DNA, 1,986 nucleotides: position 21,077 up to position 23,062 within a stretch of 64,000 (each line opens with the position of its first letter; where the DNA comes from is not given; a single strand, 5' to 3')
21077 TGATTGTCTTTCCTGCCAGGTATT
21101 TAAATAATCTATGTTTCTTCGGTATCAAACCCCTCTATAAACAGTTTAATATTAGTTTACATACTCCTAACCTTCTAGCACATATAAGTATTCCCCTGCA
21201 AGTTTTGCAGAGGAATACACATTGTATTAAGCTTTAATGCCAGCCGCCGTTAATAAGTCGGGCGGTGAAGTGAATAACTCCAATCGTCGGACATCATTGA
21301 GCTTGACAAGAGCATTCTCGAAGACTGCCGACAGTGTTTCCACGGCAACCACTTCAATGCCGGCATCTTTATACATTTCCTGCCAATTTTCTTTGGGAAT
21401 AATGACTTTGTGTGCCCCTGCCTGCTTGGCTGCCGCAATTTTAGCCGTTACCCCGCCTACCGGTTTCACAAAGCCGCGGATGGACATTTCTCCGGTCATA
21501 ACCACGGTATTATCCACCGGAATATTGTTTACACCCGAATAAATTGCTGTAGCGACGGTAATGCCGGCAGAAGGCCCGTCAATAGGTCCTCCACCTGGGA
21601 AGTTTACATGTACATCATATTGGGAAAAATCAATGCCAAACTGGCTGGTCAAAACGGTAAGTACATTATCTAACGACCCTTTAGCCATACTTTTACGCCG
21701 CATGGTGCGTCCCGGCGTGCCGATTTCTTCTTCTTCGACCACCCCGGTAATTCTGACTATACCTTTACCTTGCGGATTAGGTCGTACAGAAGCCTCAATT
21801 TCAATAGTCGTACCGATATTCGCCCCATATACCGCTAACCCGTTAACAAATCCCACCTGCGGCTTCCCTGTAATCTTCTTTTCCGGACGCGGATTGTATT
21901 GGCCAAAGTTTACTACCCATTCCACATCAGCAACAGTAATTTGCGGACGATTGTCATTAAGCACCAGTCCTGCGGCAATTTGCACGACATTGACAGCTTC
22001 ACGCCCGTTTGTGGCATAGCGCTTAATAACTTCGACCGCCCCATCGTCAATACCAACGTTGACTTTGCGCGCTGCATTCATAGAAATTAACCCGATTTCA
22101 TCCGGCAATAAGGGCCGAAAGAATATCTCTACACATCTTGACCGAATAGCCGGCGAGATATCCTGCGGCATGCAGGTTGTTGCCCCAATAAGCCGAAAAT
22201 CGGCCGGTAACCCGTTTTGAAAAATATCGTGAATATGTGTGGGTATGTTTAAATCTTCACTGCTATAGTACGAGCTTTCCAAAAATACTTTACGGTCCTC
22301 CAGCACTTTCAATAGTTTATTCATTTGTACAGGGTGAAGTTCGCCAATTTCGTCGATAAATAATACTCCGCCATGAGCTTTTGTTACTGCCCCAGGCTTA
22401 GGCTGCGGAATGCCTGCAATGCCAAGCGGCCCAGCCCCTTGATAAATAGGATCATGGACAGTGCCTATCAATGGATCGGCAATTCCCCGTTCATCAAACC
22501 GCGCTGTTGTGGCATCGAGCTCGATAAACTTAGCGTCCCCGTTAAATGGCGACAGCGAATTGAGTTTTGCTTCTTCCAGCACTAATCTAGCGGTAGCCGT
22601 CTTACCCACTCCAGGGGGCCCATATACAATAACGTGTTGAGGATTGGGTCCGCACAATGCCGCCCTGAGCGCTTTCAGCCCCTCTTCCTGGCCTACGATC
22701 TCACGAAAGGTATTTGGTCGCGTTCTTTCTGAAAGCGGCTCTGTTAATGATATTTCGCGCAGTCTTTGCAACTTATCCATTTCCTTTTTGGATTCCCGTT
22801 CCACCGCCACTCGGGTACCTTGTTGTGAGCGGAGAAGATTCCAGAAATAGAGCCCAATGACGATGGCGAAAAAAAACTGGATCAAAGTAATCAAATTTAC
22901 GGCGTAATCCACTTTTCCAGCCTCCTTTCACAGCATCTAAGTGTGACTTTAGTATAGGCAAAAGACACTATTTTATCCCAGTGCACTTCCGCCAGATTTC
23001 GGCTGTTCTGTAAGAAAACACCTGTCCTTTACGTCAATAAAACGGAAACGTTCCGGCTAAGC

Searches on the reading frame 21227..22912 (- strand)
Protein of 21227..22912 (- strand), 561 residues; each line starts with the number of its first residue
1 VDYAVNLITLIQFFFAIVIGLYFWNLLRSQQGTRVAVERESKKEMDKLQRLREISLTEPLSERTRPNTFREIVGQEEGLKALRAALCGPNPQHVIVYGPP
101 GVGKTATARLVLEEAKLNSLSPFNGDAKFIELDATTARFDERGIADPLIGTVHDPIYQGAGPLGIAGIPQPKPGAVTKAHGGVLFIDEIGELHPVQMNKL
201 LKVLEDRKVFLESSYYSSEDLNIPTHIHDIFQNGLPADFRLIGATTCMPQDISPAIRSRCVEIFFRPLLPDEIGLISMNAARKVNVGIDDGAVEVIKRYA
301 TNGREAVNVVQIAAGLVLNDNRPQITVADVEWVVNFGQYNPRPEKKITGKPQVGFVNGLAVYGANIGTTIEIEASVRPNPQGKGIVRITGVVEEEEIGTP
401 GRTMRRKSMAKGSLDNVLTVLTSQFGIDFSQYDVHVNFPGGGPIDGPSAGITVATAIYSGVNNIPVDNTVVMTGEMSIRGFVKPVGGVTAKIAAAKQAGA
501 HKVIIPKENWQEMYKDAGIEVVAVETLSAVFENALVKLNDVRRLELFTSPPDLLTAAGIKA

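Call 70: search_protein_families(library=pfam, proteins=[window:21227-22912:-], max_evalue=0.00001)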
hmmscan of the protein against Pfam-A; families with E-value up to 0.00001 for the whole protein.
window:21227-22912:- (561 aa): 8 families
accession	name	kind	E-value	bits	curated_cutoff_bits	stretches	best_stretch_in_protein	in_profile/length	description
PF05362.19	Lon_C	-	4.5e-31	108.4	21.1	1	345-536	19-204/205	Lon protease (S16) C-terminal proteolytic domain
PF01078.27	Mg_chelatase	-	3.7e-14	53.1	20.3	1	69-213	2-139/207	Magnesium chelatase, subunit ChlI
PF00004.35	AAA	-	7.9e-13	49.4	21.2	1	94-267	1-130/131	ATPase family associated with various cellular activities (AAA)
PF13541.12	ChlI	-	5.5e-10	39.6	27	1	413-509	25-121/121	Subunit ChlI of Mg-chelatase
PF00158.32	Sigma54_activat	-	9.2e-10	38.9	20.2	1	89-209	20-122/168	Sigma-54 interaction domain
PF07728.20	AAA_5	-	9e-09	35.9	22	1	93-260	1-139/139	AAA domain (dynein-related subfamily)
PF05496.18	RuvB_N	-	5.5e-08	33.2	27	0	65-116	2-58/159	Holliday junction DNA helicase RuvB P-loop domain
PF13191.12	AAA_16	-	3.4e-07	31.3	32.6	1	72-118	2-51/167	AAA ATPase domain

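Call 71: search_protein_families(library=ncbifam, proteins=[window:21227-22912:-], max_evalue=1e-10)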
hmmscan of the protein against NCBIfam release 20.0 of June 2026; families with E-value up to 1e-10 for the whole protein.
window:21227-22912:- (561 aa): 14 families
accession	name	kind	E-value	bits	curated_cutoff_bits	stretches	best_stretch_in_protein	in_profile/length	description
TIGR02902.1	spore_lonB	equivalog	9.5e-270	895.7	723.3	1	7-534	2-530/531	ATP-dependent protease LonB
TIGR02903.1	spore_lon_C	equivalog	6.7e-154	513.7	678.8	1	39-531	123-611/615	Lon family ATP-dependent protease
TIGR00764.1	lon_rel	equivalog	1.1e-46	159.6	516.6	1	348-543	414-601/608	ATP-dependent protease LonB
TIGR00763.1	lon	equivalog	1.6e-31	109.6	608.05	1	321-535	589-795/795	endopeptidase La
NF008053.0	PRK10787.1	equivalog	2.1e-20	72.4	891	1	276-514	511-745/784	endopeptidase La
TIGR00368.1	TIGR00368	hypoth_equivalog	1.2e-18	67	362.4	1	67-212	189-327/499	YifB family Mg chelatase-like AAA ATPase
TIGR00416.1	sms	equivalog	2.3e-18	66.2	403.05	1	385-529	311-452/454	DNA repair protein RadA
NF009067.0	PRK12402.1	equivalog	2.4e-15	56.3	317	0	62-115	7-60/340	replication factor C small subunit 2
NF001679.0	PRK00440.1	equivalog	4.3e-13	49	303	0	60-115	8-63/322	replication factor C small subunit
TIGR02397.1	dnaX_nterm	equivalog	2.7e-12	46.6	250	0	59-111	3-56/355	DNA polymerase III subunit gamma/tau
NF011514.0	PRK14953.1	equivalog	1.9e-11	43.6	536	0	58-122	4-67/488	DNA polymerase III subunits gamma and tau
NF038308.1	RNA_repair_RtcR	equivalog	3.9e-11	42.5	650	1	93-210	206-308/530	RNA repair transcriptional activator RtcR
NF011524.0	PRK14963.1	equivalog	4.6e-11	42.5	601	0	62-113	6-58/647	DNA polymerase III subunits gamma and tau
NF000868.0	PRK00080.1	equivalog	6.7e-11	41.7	282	0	60-117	15-77/330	Holliday junction branch migration DNA helicase RuvB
